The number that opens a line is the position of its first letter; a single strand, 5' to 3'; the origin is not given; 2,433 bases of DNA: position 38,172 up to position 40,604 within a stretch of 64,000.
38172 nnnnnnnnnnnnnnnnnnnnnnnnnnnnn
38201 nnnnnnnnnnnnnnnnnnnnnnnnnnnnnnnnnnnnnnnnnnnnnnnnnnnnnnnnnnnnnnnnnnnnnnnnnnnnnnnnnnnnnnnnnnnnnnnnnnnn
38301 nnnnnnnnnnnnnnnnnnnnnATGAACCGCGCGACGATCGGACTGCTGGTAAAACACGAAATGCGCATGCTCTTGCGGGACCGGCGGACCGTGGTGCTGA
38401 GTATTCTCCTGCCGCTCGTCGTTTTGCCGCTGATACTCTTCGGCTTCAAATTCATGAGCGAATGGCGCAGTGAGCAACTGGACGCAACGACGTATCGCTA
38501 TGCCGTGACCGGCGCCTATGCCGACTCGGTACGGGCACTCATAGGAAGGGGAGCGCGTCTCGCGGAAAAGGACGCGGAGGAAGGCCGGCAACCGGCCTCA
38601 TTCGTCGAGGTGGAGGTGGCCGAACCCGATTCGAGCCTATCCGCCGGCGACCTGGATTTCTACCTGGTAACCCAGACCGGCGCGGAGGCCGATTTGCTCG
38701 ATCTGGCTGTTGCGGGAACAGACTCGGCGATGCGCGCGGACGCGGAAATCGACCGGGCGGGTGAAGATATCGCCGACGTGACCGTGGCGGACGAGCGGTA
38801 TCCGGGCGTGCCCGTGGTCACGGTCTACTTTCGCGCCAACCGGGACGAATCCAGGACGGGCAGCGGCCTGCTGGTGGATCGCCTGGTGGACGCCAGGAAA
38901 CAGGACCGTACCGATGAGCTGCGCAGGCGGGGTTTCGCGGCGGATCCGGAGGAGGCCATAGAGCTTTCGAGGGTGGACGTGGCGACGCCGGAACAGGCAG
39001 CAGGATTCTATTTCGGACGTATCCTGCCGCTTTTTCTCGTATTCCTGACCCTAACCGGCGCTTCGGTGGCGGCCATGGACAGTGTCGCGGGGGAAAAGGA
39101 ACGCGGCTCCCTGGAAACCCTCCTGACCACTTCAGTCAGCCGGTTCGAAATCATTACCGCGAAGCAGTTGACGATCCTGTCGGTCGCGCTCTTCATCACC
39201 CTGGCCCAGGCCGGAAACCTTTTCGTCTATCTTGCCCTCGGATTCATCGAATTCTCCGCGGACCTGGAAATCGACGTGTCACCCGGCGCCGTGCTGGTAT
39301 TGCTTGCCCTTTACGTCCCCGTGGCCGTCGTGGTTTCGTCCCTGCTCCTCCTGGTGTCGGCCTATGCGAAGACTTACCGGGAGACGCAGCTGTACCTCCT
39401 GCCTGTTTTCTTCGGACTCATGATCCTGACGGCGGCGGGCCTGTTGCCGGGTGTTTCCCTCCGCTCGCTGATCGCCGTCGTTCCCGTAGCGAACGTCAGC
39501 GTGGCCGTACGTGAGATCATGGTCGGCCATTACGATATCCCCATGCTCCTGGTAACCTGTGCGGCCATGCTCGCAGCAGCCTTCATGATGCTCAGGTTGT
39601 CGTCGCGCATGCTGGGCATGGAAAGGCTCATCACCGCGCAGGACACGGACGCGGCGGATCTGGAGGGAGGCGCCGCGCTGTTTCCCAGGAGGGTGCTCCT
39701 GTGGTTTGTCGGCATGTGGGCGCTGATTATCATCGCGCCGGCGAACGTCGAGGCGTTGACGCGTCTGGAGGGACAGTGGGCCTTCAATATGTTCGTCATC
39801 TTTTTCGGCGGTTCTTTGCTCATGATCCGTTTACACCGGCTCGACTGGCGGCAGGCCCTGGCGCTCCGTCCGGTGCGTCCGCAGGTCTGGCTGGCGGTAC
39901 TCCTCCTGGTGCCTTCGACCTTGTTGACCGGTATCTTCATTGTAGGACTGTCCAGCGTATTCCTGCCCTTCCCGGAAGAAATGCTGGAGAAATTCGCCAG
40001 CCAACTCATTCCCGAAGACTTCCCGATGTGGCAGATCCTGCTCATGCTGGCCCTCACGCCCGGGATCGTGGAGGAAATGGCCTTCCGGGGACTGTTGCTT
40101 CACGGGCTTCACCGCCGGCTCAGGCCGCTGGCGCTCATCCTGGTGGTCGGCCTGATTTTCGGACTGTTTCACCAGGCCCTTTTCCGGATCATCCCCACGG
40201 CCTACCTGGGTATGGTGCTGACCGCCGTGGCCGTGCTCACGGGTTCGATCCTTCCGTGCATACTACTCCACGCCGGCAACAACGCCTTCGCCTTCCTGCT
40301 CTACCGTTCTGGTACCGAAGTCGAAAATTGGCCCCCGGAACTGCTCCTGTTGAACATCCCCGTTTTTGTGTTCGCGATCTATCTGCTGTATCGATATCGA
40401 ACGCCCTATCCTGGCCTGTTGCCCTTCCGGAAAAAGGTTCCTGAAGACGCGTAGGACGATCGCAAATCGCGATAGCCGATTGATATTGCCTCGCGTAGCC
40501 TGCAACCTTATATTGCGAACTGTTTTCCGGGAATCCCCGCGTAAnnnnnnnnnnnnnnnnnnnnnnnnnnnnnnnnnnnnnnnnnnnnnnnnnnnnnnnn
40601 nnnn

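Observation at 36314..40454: ABC-2 exporter operon in which the second permease is fused to a CPBP (CAAX / Abi) intramembrane protease domain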

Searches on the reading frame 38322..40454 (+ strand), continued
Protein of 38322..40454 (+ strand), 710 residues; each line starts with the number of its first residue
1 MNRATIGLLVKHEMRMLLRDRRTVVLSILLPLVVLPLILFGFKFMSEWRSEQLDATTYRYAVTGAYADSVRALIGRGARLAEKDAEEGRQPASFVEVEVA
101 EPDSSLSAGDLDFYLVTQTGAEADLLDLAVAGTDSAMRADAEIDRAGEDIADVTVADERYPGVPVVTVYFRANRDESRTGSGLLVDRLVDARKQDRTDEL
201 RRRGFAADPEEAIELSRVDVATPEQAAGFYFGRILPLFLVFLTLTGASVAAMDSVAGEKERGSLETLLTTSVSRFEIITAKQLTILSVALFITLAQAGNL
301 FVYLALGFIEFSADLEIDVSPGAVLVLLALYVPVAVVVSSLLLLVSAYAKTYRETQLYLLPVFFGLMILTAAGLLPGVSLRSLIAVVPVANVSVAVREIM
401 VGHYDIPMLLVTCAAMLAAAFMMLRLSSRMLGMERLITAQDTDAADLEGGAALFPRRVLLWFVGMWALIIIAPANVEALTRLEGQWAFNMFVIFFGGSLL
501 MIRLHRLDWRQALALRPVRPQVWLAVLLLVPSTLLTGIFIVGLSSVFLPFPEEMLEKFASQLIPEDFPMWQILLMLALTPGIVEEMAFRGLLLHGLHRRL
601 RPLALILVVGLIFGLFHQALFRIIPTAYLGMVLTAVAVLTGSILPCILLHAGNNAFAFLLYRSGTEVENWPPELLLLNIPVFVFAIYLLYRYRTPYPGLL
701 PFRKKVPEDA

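Call 73: find_encoding_contigs(protein=P0365, flank=7000, max_places=2)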
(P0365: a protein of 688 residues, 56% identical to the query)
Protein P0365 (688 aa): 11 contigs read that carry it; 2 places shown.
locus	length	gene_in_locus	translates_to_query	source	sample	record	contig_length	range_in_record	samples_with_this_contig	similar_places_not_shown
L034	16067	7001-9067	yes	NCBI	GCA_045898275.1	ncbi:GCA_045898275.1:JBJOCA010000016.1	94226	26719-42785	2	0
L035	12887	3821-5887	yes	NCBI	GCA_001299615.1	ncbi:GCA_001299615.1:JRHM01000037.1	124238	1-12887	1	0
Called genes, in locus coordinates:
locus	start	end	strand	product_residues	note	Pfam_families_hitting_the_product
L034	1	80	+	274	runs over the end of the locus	-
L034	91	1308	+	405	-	-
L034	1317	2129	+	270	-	-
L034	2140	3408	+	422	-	-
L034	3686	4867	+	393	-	PF07969:Amidohydro_3 (faint), PF01979:Amidohydro_1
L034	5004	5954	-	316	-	PF28051:Spore_exo_CotA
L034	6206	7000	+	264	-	PF13476:AAA_23 (weak), PF00005:ABC_tran, PF13304:AAA_21 (faint)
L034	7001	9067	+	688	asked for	PF12679:ABC2_membrane_2, PF12698:ABC2_membrane_3, PF02517:Rce1-like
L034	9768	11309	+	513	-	PF00990:GGDEF, PF00563:EAL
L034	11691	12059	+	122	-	PF00392:GntR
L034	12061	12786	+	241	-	PF02463:SMC_N (faint), PF00005:ABC_tran, PF13304:AAA_21 (weak)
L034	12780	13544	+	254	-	-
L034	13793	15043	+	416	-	PF07690:MFS_1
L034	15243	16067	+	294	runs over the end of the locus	PF00924:MS_channel_2nd, PF21082:MS_channel_3rd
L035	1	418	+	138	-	PF01385:OrfB_IS605, PF07282:Cas12f1-like_TNB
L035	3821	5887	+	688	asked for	PF12679:ABC2_membrane_2, PF12698:ABC2_membrane_3, PF02517:Rce1-like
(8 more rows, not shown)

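Call 74: find_encoding_contigs(protein=P0345, flank=7000, max_places=1)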
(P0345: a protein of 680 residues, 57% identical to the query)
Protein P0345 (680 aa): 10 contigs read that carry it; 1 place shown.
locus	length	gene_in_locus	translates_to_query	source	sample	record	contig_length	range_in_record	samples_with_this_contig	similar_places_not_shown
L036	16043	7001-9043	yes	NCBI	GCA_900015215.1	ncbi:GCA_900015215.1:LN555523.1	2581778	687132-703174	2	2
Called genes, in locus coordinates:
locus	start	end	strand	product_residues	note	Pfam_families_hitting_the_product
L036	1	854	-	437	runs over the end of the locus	PF02378:PTS_EIIC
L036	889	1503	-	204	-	PF12002:MgsA_C (weak)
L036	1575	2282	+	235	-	PF01418:HTH_6, PF01380:SIS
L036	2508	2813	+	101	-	PF02302:PTS_IIB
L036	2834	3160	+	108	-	PF02255:PTS_IIA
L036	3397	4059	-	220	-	PF19700:DUF6198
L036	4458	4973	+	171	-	-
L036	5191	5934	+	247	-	PF02146:SIR2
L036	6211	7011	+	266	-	PF13476:AAA_23 (weak), PF00005:ABC_tran, PF13304:AAA_21 (faint)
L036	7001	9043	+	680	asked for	PF12679:ABC2_membrane_2, PF12698:ABC2_membrane_3, PF02517:Rce1-like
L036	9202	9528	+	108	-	-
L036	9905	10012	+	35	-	-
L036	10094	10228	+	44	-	-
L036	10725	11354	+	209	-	PF03713:DUF305, PF13628:DUF4142 (faint)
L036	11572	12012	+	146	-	PF03734:YkuD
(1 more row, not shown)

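Call 87: find_encoding_contigs(protein=P0284, flank=10000, max_places=1)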
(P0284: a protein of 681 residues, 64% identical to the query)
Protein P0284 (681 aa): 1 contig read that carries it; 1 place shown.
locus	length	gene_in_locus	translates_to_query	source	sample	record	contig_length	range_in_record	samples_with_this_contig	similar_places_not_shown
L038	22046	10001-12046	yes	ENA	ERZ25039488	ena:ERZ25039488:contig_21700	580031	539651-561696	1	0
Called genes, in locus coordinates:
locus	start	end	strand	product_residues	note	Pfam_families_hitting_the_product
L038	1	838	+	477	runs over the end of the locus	PF01554:MatE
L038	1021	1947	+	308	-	PF00082:Peptidase_S8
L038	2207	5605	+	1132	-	PF06309:Torsin (faint), PF12775:AAA_7 (faint), PF20720:nSTAND3 (faint), PF13401:AAA_22 (faint), PF00004:AAA, PF17866:AAA_lid_6, PF00004:AAA, PF17866:AAA_lid_6, +7 more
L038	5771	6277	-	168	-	-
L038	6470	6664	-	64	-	-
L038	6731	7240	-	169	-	-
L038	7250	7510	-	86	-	PF12840:HTH_20, PF01022:HTH_5, PF08279:HTH_11 (faint), PF21476:PF0610-like_N (faint)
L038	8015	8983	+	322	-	-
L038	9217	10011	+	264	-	PF13476:AAA_23, PF00005:ABC_tran, PF13304:AAA_21 (faint)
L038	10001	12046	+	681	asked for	PF12679:ABC2_membrane_2, PF12698:ABC2_membrane_3, PF01061:ABC2_membrane (weak), PF02517:Rce1-like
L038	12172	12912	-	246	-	-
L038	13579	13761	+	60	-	-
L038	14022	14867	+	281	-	PF00149:Metallophos, PF12850:Metallophos_2 (weak)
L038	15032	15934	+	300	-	PF01891:CbiM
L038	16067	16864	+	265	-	PF02361:CbiQ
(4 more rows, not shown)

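Call 88: find_encoding_contigs(protein=P0283, flank=10000, max_places=1)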
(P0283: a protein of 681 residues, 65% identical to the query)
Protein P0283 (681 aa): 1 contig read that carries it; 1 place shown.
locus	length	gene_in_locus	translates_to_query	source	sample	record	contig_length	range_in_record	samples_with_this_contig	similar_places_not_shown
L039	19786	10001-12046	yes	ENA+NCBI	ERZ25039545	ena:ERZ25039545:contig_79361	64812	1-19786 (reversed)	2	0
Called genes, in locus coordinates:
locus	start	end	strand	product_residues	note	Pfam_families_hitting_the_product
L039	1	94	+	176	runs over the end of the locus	PF02482:Ribosomal_S30AE, PF16321:Ribosom_S30AE_C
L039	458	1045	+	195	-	PF04647:AgrB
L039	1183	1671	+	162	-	PF01957:NfeD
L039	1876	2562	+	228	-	PF19700:DUF6198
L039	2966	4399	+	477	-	PF01943:Polysacc_synt (faint), PF01554:MatE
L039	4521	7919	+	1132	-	PF06309:Torsin (faint), PF12775:AAA_7 (faint), PF13401:AAA_22 (faint), PF20720:nSTAND3 (faint), PF00004:AAA, PF17866:AAA_lid_6, PF00004:AAA, PF17866:AAA_lid_6, +6 more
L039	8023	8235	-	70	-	-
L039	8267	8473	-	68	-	PF12844:HTH_19, PF01381:HTH_3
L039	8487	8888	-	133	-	PF09946:DUF2178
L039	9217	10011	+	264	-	PF13476:AAA_23, PF00005:ABC_tran, PF13304:AAA_21 (faint)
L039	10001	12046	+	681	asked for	PF12679:ABC2_membrane_2, PF12698:ABC2_membrane_3, PF01061:ABC2_membrane (weak), PF02517:Rce1-like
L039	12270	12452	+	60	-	-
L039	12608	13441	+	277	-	PF00149:Metallophos, PF12850:Metallophos_2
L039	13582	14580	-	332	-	PF01408:GFO_IDH_MocA, PF22725:GFO_IDH_MocA_C3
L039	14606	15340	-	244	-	PF02146:SIR2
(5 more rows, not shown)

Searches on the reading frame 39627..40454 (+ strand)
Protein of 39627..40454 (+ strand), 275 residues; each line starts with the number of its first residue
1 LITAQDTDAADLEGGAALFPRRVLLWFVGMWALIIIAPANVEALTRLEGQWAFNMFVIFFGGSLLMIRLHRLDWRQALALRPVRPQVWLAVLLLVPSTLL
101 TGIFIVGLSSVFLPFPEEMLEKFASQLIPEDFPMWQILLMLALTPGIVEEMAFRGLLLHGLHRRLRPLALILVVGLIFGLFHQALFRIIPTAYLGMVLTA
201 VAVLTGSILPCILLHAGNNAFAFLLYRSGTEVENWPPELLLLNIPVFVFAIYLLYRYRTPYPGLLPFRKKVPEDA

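Call 36: search_protein_representatives(protein=window:39627-40454:+)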
Query: 275 residues. Proteins with E-value up to 0.001 (for the whole library): 12119; up to 1e-10: 1068; up to 1e-30: 89. The best 150 are listed.
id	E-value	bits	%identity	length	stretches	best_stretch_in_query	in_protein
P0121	1.3e-77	277.5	54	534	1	1-266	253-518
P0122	7.8e-73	261.9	50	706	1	1-265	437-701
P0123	1.0e-72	261.5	51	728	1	1-273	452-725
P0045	2.6e-72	260.1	50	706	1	1-264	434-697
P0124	1.1e-69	251.5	51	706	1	1-268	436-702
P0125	5.3e-67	242.7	45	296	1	8-269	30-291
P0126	5.2e-66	239.5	48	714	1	1-264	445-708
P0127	7.6e-66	238.9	51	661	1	2-264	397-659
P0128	5.3e-65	236.2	49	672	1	13-265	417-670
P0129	9.4e-65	235.3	47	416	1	1-268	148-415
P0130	1.6e-64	234.6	48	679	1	5-268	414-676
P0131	1.8e-64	234.4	49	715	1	1-269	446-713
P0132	1.8e-63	231.1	46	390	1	1-268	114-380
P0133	4.4e-63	229.9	45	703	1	1-266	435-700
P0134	2.9e-61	223.9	50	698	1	20-265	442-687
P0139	5.4e-58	213.2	44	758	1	17-270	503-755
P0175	8.6e-47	176.4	39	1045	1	16-257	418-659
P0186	1.4e-43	165.9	41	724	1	8-256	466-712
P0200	3.0e-35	138.5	38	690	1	18-259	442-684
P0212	3.1e-29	118.8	36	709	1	53-249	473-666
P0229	2.0e-25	106.3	34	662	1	61-249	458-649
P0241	1.9e-23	99.9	30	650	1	21-254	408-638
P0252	4.2e-22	95.4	31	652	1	23-227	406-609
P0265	2.5e-21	92.9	31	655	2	14-223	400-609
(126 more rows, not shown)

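Call 45: list_cluster_members(proteins=[P0175, P0139, P0186, P0200, P0212, P0229, P0241, P0252, P0265, P0125])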
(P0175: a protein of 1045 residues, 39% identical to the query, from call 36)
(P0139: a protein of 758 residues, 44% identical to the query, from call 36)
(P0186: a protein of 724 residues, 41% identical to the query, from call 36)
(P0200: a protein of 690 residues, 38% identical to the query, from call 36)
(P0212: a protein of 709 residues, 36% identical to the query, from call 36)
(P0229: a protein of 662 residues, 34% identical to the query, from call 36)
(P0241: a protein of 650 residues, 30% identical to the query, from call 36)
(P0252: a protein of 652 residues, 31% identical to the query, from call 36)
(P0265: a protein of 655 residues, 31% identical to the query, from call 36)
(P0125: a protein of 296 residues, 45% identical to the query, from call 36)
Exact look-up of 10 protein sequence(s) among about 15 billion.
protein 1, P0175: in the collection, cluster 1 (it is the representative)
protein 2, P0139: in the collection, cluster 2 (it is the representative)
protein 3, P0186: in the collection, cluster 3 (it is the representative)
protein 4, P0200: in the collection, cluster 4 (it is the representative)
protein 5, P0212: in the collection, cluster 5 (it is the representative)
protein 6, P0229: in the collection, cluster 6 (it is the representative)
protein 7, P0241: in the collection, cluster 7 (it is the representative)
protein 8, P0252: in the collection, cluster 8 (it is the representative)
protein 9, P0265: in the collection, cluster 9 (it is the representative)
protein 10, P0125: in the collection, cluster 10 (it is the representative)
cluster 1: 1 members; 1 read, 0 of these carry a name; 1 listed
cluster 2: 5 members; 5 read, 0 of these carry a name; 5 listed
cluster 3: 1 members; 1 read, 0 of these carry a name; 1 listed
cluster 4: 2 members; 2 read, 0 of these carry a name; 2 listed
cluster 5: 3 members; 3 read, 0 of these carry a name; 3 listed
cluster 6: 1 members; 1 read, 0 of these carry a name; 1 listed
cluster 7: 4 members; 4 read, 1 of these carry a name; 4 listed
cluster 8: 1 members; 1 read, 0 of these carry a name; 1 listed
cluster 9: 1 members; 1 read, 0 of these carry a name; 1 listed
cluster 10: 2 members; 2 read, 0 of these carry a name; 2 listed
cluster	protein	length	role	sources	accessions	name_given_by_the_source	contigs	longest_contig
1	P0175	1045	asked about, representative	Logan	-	-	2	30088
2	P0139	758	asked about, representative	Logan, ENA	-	-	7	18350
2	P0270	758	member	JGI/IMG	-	-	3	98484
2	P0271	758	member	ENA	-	-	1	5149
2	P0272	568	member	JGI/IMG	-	-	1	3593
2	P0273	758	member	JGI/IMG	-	-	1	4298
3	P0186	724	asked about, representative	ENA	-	-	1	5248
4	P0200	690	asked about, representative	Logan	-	-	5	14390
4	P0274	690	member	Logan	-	-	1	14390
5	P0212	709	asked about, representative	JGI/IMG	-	-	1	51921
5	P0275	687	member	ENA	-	-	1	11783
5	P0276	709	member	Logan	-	-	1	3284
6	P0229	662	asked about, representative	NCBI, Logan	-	-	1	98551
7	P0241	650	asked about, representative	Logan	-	-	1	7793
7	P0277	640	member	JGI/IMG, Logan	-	sodium transport system permease protein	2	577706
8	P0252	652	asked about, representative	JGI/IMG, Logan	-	-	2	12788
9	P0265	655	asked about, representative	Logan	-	-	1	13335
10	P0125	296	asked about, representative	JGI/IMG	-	-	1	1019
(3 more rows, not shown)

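Call 48: find_encoding_contigs(protein=P0277, flank=8000, max_places=1)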
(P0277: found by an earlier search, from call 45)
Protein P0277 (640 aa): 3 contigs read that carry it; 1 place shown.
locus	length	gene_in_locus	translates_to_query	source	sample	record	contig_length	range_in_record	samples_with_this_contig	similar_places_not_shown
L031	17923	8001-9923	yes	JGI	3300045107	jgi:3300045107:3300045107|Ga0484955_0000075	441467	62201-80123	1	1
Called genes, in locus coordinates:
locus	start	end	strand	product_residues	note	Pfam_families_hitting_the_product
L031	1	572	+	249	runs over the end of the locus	-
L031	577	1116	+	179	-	PF27721:UCP020893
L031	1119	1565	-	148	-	PF01816:LRV (faint), PF25591:LRV_2 (faint)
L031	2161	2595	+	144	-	PF00011:HSP20, PF17886:ArsA_HSP20 (weak)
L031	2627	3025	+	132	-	PF27746:Small_heat_shock_put (weak), PF00011:HSP20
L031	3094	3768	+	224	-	PF00011:HSP20, PF17886:ArsA_HSP20 (weak)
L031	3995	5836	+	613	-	PF00069:Pkinase, PF07714:PK_Tyr_Ser-Thr, PF03109:ABC1 (weak), PF00515:TPR_1 (faint), PF07719:TPR_2 (faint), PF13181:TPR_8 (faint), PF13374:TPR_10 (faint), PF13424:TPR_12, +1 more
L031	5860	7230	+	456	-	PF12679:ABC2_membrane_2, PF12698:ABC2_membrane_3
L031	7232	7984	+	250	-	PF00005:ABC_tran, PF13304:AAA_21 (faint)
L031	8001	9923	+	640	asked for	PF12679:ABC2_membrane_2, PF12698:ABC2_membrane_3, PF12730:ABC2_membrane_4 (weak), PF02517:Rce1-like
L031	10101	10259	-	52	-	-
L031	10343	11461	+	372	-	PF00512:HisKA (weak), PF02518:HATPase_c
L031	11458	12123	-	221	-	PF12804:NTP_transf_3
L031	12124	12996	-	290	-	PF00378:ECH_1, PF16113:ECH_2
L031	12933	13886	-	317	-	PF00682:HMGL-like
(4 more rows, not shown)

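Call 49: find_encoding_contigs(protein=P0229, flank=8000, max_places=1)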
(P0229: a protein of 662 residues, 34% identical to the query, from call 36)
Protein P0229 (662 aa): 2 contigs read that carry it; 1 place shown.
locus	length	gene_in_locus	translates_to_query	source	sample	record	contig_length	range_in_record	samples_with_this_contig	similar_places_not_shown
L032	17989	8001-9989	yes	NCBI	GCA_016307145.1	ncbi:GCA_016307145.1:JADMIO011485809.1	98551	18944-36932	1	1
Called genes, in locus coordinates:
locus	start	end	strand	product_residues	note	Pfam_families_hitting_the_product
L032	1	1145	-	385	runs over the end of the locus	PF00871:Acetate_kinase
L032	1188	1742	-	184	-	PF02482:Ribosomal_S30AE, PF00313:CSD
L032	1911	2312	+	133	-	-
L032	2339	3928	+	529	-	PF06762:LMF1, PF25179:LMF1_C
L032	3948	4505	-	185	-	PF03031:NIF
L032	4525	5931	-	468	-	PF11850:DUF3370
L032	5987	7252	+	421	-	PF12679:ABC2_membrane_2, PF12698:ABC2_membrane_3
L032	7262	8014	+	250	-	PF00005:ABC_tran, PF13304:AAA_21 (faint)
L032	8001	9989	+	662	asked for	PF12679:ABC2_membrane_2, PF12698:ABC2_membrane_3, PF01061:ABC2_membrane, PF12730:ABC2_membrane_4 (weak), PF02517:Rce1-like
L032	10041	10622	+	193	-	-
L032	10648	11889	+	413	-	-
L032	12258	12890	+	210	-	PF02190:LON_substr_bdg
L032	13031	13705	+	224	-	PF00254:FKBP_C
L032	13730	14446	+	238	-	-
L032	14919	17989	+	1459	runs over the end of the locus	PF05157:MshEN, PF00437:T2SSE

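Call 64: search_protein_families(library=ncbifam, proteins=[P0277, P0229], max_evalue=0.00001)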
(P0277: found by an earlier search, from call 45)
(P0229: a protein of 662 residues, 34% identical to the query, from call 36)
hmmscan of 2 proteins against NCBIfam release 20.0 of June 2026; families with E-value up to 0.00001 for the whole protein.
P0277 (640 aa): 3 families
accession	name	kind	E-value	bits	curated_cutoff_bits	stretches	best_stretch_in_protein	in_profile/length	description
NF041647.1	ABC_perm_CPBP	equivalog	4.6e-135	451.8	435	1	2-602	11-634/636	ABC transporter permease subunit/CPBP intramembrane protease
NF038293.1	permease_SagH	equivalog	3.3e-07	29.5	450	0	2-48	7-53/370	SagH family ABC transporter permease subunit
NF046050.1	CPBP_fam_MroQ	equivalog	7.8e-06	25.5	270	0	508-603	126-225/243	intramembrane glutamic endopeptidase MroQ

P0229 (662 aa): 4 families
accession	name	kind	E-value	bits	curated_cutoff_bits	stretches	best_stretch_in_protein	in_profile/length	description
NF041647.1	ABC_perm_CPBP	equivalog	4e-132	442.1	435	1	9-624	1-635/636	ABC transporter permease subunit/CPBP intramembrane protease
NF040589.1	CPBP_Synerg_MrtS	equivalog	1.1e-08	35.4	130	1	534-620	77-164/170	Synerg-CTERM system glutamic-type intramembrane protease MrtS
NF038293.1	permease_SagH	equivalog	2.6e-07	29.8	450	0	204-308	182-288/370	SagH family ABC transporter permease subunit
NF046050.1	CPBP_fam_MroQ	equivalog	3e-06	26.8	270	1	425-626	19-226/243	intramembrane glutamic endopeptidase MroQ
